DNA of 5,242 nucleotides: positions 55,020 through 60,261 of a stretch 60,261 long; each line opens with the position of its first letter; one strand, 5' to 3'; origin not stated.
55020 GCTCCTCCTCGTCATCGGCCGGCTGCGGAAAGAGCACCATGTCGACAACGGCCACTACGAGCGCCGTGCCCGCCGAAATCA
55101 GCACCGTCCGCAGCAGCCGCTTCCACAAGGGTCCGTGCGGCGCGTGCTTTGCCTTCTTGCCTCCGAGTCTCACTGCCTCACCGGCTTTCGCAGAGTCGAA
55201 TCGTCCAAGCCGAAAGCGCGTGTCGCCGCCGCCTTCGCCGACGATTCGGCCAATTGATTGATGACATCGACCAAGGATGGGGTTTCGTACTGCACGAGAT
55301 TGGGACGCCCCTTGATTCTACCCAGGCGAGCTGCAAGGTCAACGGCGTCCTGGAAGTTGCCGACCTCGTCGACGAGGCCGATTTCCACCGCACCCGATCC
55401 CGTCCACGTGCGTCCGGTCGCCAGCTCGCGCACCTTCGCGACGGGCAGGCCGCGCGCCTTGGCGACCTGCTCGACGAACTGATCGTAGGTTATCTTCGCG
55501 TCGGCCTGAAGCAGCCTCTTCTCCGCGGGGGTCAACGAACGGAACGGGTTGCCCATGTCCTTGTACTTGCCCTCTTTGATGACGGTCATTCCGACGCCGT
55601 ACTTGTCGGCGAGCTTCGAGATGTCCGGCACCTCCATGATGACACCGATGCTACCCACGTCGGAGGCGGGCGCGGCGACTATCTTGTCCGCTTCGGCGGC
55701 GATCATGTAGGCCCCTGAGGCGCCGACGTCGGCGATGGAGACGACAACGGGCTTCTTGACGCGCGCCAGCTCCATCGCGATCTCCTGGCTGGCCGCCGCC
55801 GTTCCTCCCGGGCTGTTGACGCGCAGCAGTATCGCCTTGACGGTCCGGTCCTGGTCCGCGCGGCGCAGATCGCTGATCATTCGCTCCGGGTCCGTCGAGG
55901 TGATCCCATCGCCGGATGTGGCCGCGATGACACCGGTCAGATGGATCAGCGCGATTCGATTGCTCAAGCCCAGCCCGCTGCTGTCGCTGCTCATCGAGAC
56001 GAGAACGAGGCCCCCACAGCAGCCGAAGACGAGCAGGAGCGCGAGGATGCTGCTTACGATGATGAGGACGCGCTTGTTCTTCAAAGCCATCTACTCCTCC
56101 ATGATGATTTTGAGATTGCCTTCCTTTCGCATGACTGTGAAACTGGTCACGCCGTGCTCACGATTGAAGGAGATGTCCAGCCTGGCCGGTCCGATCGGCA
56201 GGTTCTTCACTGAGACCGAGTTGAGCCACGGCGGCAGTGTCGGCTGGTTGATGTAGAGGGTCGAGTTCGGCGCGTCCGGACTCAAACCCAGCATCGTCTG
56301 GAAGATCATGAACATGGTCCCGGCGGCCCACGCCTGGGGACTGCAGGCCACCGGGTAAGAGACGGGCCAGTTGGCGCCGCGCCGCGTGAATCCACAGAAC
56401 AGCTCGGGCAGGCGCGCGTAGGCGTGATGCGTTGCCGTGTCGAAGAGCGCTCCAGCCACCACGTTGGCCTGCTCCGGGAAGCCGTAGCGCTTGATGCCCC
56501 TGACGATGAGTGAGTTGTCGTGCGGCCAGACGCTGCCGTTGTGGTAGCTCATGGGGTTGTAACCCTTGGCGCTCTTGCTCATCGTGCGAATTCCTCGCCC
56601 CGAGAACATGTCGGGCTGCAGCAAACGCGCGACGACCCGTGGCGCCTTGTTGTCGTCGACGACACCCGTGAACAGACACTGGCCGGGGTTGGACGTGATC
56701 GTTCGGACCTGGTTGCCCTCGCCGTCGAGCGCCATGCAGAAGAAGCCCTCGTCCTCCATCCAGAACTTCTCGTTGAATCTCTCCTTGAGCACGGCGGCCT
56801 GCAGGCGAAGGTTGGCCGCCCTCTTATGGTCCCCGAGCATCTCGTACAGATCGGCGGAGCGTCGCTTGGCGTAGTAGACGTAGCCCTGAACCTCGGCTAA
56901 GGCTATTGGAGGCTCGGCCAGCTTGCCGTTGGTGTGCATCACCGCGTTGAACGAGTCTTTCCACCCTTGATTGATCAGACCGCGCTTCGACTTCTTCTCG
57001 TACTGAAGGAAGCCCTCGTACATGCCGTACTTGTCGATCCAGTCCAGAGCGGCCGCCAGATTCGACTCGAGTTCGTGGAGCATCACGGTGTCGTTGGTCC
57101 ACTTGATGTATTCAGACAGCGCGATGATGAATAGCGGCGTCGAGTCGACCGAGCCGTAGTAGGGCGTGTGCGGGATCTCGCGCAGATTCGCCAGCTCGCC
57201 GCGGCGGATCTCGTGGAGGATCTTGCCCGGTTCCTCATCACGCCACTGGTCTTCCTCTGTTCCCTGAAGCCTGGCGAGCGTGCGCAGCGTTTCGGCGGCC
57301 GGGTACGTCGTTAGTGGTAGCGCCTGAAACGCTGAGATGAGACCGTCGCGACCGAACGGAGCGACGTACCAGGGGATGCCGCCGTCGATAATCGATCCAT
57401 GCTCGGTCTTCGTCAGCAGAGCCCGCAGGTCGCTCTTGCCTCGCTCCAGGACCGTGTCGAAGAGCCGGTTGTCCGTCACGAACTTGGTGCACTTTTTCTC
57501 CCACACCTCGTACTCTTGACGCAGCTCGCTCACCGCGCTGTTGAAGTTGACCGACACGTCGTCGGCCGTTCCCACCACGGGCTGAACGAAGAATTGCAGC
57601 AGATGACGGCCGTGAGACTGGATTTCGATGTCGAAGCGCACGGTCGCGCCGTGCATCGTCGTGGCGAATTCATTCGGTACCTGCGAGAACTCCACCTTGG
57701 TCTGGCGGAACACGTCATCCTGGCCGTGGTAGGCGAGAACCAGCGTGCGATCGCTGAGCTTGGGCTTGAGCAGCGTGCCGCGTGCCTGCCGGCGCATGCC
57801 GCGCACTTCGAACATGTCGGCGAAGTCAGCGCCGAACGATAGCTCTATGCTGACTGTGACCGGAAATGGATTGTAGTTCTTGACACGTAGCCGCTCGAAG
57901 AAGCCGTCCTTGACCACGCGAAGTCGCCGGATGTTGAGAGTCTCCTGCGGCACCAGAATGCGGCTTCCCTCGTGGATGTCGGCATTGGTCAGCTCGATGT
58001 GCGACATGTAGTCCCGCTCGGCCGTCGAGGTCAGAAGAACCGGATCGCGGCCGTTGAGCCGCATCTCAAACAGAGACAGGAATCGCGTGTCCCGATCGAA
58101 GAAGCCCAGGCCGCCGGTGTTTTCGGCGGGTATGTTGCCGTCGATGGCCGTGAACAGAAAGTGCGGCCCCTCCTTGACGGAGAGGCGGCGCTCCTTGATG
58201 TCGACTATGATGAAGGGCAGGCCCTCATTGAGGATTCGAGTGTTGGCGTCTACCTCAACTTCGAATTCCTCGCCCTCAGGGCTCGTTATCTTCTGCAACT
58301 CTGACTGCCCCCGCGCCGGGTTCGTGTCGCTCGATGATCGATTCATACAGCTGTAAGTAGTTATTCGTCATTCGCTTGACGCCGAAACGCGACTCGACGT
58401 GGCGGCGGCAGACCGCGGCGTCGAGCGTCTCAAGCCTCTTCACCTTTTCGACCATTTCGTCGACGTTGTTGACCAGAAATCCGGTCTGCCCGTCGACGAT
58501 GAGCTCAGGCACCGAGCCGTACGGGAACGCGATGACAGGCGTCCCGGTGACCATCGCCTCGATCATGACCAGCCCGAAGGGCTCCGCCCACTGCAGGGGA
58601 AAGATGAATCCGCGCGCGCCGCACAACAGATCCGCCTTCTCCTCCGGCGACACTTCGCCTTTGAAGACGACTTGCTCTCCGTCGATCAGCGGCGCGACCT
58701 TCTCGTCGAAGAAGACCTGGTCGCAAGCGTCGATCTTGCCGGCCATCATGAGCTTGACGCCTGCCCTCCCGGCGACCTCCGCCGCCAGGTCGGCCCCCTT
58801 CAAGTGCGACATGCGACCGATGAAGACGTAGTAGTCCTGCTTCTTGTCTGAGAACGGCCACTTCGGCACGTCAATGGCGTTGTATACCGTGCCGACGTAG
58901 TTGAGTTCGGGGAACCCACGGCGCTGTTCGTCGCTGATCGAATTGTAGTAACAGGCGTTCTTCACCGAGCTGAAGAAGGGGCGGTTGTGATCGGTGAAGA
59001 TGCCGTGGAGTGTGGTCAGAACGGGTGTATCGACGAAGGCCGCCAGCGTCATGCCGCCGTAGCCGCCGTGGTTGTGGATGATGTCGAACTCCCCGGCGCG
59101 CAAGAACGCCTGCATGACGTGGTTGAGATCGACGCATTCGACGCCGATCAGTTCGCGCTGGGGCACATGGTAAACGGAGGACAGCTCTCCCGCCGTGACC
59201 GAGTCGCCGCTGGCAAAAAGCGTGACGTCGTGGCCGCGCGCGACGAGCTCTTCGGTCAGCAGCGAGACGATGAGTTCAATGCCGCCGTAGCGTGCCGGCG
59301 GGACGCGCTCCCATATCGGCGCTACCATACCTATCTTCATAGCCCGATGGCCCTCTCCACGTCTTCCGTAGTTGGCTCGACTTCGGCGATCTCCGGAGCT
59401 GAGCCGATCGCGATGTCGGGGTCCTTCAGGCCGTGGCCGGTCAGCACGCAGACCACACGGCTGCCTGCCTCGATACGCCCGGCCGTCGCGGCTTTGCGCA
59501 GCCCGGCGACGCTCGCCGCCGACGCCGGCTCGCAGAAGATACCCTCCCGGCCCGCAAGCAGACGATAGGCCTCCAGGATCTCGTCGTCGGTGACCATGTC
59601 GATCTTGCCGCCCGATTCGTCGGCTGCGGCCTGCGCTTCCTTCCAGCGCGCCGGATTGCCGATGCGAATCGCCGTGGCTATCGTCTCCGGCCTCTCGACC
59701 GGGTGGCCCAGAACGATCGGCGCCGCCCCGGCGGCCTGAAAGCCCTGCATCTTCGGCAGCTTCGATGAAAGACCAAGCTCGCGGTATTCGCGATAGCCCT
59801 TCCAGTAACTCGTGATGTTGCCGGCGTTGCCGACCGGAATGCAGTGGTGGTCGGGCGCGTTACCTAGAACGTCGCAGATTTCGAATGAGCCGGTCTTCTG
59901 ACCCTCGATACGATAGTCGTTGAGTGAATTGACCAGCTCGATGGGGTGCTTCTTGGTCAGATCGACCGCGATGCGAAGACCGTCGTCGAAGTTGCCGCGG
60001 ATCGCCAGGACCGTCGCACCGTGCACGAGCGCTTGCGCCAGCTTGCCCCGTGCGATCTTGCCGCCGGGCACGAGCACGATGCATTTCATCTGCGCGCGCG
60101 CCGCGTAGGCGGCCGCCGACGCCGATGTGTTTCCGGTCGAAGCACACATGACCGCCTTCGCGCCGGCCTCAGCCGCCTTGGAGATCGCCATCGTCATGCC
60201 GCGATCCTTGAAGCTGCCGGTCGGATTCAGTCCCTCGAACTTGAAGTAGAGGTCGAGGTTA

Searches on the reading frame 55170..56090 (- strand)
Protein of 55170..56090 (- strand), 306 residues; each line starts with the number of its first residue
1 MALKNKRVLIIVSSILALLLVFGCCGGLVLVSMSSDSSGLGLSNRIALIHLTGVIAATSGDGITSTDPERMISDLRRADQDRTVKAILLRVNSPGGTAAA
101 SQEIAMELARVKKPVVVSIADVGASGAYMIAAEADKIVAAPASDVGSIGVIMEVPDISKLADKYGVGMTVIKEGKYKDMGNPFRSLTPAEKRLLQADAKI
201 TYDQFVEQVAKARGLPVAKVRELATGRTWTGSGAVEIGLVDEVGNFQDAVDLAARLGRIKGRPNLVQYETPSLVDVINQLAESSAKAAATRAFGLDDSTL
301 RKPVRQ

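Call 13: search_protein_families(library=pfam, proteins=[window:55170-56090:-], max_evalue=0.001)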
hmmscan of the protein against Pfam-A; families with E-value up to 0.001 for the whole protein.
window:55170-56090:- (306 aa): 4 families
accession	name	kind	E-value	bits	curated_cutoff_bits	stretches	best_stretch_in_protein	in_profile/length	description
PF01343.23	Peptidase_S49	-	7.5e-49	166.1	24.9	1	110-256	4-150/154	Peptidase family S49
PF25145.1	NfeD1b_N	-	8.5e-08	32.4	40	1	80-152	27-99/189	NfeD1b, N-terminal domain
PF01972.22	SDH_protease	-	5e-07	29.5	31.3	1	63-157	73-165/286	ClpP-like SDH-type serine proteinase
PF00574.28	CLP_protease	-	6.3e-07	29.9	20.2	1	61-137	23-99/182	Clp protease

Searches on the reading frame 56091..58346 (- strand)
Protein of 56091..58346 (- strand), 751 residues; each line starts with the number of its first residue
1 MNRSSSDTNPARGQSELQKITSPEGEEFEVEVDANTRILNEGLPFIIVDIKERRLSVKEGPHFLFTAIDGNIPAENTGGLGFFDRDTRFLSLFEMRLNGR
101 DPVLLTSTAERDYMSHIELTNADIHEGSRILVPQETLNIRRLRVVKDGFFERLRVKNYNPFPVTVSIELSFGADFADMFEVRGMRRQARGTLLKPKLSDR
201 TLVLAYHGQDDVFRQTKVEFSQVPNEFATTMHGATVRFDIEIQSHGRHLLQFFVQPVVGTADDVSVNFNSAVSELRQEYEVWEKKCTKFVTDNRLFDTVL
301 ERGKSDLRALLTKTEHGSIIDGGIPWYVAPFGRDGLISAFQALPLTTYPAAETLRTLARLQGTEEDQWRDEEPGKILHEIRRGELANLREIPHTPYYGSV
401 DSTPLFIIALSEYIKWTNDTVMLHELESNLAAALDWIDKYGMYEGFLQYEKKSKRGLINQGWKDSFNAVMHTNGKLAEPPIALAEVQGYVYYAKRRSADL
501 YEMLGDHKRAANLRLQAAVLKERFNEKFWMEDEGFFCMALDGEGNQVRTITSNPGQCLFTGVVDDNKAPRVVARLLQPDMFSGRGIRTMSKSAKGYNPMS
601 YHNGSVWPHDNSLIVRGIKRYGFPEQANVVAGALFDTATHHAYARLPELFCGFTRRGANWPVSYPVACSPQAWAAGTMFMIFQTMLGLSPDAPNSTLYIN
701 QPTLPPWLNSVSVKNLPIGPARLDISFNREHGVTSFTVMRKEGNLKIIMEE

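Call 13: search_protein_families(library=pfam, proteins=[window:56091-58346:-], max_evalue=0.001)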
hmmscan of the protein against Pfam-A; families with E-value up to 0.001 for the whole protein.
window:56091-58346:- (751 aa): 3 families
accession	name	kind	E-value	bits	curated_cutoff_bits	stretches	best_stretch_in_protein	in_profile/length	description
PF14742.11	GDE_N_bis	-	3e-58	197.2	22.1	1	57-248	1-189/194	N-terminal domain of (some) glycogen debranching enzymes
PF22422.2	MGH1-like_GH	-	3.8e-18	66.6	27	1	482-654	171-344/356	Mannosylglycerate hydrolase MGH1-like glycoside hydrolase domain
PF06202.20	GDE_C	-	2.3e-11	43.7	21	1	378-678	58-365/367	Amylo-alpha-1,6-glucosidase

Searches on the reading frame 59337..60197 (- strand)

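Call 13: search_protein_families(library=pfam, proteins=[window:59337-60197:-], max_evalue=0.001)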
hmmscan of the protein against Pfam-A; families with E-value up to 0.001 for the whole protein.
window:59337-60197:- (286 aa): 1 family
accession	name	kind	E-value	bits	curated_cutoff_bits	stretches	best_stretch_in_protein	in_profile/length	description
PF00291.31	PALP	-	6.8e-53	180.3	35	1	3-254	44-295/295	Pyridoxal-phosphate dependent enzyme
